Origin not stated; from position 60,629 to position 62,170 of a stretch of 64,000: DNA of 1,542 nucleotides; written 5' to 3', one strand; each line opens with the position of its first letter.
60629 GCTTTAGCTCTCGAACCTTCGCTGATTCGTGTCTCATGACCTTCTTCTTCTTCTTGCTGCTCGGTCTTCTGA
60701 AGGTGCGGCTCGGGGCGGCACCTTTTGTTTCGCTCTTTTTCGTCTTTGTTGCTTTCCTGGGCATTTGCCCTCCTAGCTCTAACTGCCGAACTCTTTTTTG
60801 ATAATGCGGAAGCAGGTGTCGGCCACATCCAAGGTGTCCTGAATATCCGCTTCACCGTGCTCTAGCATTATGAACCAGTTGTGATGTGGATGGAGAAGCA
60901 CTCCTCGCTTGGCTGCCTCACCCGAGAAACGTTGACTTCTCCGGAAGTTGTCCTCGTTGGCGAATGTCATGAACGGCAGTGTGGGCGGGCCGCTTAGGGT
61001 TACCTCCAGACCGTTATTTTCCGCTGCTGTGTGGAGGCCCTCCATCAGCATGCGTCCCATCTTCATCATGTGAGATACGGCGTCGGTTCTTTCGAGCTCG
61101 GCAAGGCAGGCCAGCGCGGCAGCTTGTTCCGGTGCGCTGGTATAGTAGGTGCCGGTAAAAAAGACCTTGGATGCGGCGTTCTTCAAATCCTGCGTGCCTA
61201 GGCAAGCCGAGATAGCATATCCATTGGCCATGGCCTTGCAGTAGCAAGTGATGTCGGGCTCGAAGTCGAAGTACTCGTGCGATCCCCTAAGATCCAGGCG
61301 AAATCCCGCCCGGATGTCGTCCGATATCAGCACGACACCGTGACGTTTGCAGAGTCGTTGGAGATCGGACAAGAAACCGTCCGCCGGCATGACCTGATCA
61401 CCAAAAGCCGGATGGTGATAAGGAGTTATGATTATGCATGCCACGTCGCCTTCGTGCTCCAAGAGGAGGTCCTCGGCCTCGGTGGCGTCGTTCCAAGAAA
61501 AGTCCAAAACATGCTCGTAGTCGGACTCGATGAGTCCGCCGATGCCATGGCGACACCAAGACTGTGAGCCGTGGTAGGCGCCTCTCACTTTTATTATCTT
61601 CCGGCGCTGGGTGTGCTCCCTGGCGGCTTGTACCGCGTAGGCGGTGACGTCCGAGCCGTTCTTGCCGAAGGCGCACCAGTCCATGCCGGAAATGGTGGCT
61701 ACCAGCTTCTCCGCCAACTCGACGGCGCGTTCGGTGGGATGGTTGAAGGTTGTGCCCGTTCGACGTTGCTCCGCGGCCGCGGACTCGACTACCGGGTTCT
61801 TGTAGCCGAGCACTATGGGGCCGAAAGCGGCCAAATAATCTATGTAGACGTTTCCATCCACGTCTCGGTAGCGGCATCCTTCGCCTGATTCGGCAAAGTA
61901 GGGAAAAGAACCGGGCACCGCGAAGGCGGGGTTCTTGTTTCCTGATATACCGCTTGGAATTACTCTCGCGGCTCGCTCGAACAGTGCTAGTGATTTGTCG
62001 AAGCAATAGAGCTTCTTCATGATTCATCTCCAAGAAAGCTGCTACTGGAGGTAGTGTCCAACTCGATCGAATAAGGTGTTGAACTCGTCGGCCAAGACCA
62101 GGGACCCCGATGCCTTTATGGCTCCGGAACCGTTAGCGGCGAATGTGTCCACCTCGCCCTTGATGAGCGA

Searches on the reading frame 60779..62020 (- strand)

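Call 98: search_protein_families(library=ncbifam, proteins=[window:60779-62020:-], max_evalue=1e-10)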
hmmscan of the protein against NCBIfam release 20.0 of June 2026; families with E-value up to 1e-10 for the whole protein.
window:60779-62020:- (413 aa): 68 families (the best 25 are shown)
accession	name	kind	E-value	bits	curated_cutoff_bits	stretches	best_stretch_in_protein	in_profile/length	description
NF041362.1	GntE_guanitoxin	equivalog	7e-70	235.7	525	2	168-397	183-426/426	guanitoxin biosynthesis PLP-dependent transaminase GntE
NF000818.0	PRK00062.1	subfamily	7.2e-67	225.9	398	1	8-407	4-427/429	glutamate-1-semialdehyde 2,1-aminomutase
NF004856.0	PRK06209.1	equivalog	8.9e-66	222.2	486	1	6-409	7-418/450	glutamate-1-semialdehyde 2,1-aminomutase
TIGR00713.1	hemL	equivalog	1.9e-62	211.3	527.3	1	9-404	1-420/423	glutamate-1-semialdehyde 2,1-aminomutase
NF009055.0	PRK12389.1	equivalog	6.4e-58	196.4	637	1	7-409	3-430/431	glutamate-1-semialdehyde 2,1-aminomutase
NF004426.0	PRK05769.1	equivalog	5.8e-36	124.2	552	2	191-336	220-362/441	acetyl ornithine aminotransferase family protein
TIGR00700.1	GABAtrnsam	equivalog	1.2e-35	122.9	506.65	2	192-334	197-338/420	4-aminobutyrate--2-oxoglutarate transaminase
NF005993.0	PRK08117.1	subfamily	5.2e-32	111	574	2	191-333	206-347/433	aspartate aminotransferase family protein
NF005376.0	PRK06918.1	equivalog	1.1e-31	109.7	676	2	192-332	219-358/451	4-aminobutyrate--2-oxoglutarate transaminase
NF004714.0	PRK06058.1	subfamily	2.3e-31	108.9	639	1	192-335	223-365/447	4-aminobutyrate--2-oxoglutarate transaminase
NF001864.0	PRK00615.1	equivalog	3.3e-30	105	706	1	8-353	5-363/433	glutamate-1-semialdehyde aminotransferase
TIGR00508.1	bioA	equivalog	3.5e-30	104.9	405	2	179-384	182-395/419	adenosylmethionine--8-amino-7-oxononanoate transaminase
TIGR00707.1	argD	subfamily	1.1e-29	103.4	410.05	1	42-339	12-315/381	acetylornithine/succinylornithine family transaminase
NF005453.0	PRK07046.1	subfamily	1.5e-29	102.9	425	1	36-403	54-447/453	transaminase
NF004624.0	PRK05964.1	equivalog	8.8e-29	100.3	494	1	43-381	30-396/427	adenosylmethionine--8-amino-7-oxononanoate transaminase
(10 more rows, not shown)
